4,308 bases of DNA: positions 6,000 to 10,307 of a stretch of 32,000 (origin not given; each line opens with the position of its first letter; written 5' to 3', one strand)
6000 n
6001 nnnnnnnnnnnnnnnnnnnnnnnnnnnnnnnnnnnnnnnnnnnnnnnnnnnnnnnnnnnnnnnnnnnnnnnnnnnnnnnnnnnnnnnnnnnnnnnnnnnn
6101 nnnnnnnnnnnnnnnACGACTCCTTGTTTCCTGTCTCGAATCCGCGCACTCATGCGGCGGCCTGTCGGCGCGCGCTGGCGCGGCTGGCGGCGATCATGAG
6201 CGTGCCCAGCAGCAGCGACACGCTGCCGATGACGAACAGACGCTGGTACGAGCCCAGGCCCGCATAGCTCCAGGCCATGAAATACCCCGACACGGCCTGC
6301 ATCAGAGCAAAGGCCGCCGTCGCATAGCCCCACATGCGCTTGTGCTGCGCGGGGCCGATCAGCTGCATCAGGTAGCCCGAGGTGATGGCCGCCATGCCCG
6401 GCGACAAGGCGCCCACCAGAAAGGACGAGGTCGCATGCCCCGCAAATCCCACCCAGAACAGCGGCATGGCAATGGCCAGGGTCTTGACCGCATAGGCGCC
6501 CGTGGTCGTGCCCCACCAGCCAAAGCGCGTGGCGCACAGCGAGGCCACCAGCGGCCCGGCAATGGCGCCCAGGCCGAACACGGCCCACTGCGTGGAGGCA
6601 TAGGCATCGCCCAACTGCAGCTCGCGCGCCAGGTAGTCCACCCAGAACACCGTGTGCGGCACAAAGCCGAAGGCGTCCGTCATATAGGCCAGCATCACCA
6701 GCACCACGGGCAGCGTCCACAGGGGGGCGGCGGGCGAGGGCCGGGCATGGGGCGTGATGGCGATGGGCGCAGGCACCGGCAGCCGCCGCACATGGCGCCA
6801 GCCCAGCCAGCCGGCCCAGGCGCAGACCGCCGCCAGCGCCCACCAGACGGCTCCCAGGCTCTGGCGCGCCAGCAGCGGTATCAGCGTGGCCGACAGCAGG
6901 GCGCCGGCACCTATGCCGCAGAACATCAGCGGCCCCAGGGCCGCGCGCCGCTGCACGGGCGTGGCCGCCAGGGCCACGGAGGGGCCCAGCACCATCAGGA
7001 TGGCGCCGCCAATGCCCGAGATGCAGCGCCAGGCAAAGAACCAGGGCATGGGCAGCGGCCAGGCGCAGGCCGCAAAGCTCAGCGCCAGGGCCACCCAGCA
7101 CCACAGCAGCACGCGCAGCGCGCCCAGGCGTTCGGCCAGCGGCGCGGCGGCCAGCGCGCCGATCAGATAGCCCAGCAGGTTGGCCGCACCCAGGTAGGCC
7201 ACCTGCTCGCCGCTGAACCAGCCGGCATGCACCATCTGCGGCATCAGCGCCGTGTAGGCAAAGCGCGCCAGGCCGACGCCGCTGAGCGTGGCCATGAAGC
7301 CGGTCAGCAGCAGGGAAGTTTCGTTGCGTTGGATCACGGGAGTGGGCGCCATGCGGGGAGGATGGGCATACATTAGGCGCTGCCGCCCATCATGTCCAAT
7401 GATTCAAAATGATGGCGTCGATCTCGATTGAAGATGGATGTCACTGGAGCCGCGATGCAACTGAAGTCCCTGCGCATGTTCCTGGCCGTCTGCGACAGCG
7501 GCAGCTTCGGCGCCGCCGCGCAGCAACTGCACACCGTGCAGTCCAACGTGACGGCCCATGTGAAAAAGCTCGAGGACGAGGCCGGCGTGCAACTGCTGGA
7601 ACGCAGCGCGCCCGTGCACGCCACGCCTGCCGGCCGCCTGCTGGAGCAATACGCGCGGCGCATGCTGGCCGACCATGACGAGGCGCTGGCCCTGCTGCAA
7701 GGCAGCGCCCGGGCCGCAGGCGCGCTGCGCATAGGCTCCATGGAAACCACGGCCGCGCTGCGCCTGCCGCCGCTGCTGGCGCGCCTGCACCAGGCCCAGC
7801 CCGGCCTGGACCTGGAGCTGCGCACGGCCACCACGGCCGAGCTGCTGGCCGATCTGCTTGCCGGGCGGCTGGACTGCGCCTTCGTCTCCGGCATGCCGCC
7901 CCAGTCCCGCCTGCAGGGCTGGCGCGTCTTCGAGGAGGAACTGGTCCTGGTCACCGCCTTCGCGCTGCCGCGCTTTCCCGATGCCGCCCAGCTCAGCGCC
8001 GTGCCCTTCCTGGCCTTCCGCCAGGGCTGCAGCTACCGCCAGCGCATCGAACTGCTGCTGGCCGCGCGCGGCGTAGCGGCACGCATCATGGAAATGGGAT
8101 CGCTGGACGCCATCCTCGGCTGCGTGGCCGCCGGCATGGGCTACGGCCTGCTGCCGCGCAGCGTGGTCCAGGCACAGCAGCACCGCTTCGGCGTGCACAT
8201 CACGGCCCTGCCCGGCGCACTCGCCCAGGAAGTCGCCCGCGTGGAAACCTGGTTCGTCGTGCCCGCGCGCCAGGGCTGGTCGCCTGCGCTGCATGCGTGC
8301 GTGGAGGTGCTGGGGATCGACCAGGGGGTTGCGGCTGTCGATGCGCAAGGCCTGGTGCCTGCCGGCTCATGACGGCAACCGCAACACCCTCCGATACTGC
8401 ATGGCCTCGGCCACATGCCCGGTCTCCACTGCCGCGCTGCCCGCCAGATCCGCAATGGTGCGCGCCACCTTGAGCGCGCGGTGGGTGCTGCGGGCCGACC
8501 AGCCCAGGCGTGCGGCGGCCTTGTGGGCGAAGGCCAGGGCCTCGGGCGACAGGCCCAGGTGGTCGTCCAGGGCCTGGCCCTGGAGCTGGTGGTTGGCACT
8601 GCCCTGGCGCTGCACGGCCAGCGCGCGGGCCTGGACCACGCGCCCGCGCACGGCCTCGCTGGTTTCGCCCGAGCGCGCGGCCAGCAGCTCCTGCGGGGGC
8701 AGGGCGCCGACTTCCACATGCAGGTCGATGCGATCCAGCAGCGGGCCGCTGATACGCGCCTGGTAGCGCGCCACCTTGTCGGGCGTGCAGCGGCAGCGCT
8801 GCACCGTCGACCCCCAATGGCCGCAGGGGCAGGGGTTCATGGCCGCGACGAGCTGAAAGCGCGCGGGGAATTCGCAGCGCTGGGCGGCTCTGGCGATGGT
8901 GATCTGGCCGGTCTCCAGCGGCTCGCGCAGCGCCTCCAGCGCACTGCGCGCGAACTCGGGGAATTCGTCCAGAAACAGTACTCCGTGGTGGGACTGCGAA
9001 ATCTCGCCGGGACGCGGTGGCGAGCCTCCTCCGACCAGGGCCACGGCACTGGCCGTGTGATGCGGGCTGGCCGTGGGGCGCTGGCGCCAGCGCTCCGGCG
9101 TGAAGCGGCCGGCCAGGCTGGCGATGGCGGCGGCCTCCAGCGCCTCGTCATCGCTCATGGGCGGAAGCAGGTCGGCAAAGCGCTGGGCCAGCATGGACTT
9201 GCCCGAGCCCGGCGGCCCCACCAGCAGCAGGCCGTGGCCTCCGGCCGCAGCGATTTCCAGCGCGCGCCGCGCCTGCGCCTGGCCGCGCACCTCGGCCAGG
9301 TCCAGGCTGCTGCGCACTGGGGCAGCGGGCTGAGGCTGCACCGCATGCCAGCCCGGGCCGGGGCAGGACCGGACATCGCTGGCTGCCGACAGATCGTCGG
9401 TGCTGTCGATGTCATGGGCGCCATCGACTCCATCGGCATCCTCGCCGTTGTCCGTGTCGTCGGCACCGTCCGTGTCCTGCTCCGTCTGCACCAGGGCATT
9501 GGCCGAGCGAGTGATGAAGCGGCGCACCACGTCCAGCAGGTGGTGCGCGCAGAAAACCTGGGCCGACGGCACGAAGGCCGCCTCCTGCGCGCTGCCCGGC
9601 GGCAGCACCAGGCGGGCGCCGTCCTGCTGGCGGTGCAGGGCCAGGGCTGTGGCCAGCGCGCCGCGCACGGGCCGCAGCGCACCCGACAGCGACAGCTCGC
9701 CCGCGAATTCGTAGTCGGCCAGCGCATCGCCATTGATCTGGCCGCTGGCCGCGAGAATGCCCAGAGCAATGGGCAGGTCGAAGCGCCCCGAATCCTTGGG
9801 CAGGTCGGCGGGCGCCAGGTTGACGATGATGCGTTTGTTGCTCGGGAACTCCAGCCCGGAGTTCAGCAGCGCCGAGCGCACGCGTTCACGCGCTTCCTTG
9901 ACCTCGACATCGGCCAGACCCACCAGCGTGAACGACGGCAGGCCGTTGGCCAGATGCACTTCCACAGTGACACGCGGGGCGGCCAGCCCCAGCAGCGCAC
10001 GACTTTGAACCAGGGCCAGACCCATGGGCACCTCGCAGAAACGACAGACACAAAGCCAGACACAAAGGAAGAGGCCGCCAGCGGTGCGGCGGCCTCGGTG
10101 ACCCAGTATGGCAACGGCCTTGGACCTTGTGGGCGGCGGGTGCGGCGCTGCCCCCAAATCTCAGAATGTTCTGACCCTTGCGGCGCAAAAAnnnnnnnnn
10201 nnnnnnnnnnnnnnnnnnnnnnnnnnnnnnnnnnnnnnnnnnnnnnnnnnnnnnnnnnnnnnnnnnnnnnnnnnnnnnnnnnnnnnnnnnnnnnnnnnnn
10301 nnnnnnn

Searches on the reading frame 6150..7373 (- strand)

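Call 43: search_protein_families(library=pfam, proteins=[window:6150-7373:-], max_evalue=0.00001)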
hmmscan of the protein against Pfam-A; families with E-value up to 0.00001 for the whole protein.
window:6150-7373:- (407 aa): 2 families
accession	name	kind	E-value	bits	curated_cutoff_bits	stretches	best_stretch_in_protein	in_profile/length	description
PF06779.20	MFS_4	-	3.5e-56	191.5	26.3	1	30-393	2-362/364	Uncharacterised MFS-type transporter YbfB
PF07690.21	MFS_1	-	1.4e-16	60.8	33.4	1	33-311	8-291/347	Major Facilitator Superfamily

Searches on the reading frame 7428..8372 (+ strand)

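Call 3: search_protein_families(library=pfam, proteins=[window:7428-8372:+], max_evalue=0.01)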
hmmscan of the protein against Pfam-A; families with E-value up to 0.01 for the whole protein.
window:7428-8372:+ (314 aa): 2 families
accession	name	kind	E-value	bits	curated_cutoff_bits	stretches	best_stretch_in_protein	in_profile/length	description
PF03466.25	LysR_substrate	-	2.3e-41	141.9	28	1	95-295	3-204/209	LysR substrate binding domain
PF00126.33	HTH_1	-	2.3e-18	66.3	26.6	1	12-70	1-60/60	Bacterial regulatory helix-turn-helix protein, lysR family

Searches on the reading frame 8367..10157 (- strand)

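Call 3: search_protein_families(library=pfam, proteins=[window:8367-10157:-], max_evalue=0.01)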
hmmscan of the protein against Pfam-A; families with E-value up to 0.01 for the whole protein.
window:8367-10157:- (596 aa): 10 families
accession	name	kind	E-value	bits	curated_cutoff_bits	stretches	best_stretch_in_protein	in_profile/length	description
PF01078.27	Mg_chelatase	-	2.3e-93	311.8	20.3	1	286-490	1-206/207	Magnesium chelatase, subunit ChlI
PF13541.12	ChlI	-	8.7e-41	139.1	27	1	65-186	1-118/121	Subunit ChlI of Mg-chelatase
PF13335.12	Mg_chelatase_C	-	7.5e-28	97.4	26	1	497-589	1-94/94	Magnesium chelatase, subunit ChlI C-terminal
PF07728.20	AAA_5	-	1.8e-11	44.6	22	1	309-444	1-125/139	AAA domain (dynein-related subfamily)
PF00493.29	MCM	-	5.1e-10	39.3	23.3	1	384-480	115-201/224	MCM P-loop domain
PF00158.32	Sigma54_activat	-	0.0003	21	20.2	0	379-441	82-142/168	Sigma-54 interaction domain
PF13191.12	AAA_16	-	0.00032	21.7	32.6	1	295-333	11-50/167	AAA ATPase domain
PF13401.12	AAA_22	-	0.00035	21.3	27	1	310-333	8-31/130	AAA domain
PF00004.35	AAA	-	0.0017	19.2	21.2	0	310-331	1-22/131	ATPase family associated with various cellular activities (AAA)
PF05621.17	TniB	-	0.006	16.5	22.4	0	308-340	36-68/189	Bacterial TniB protein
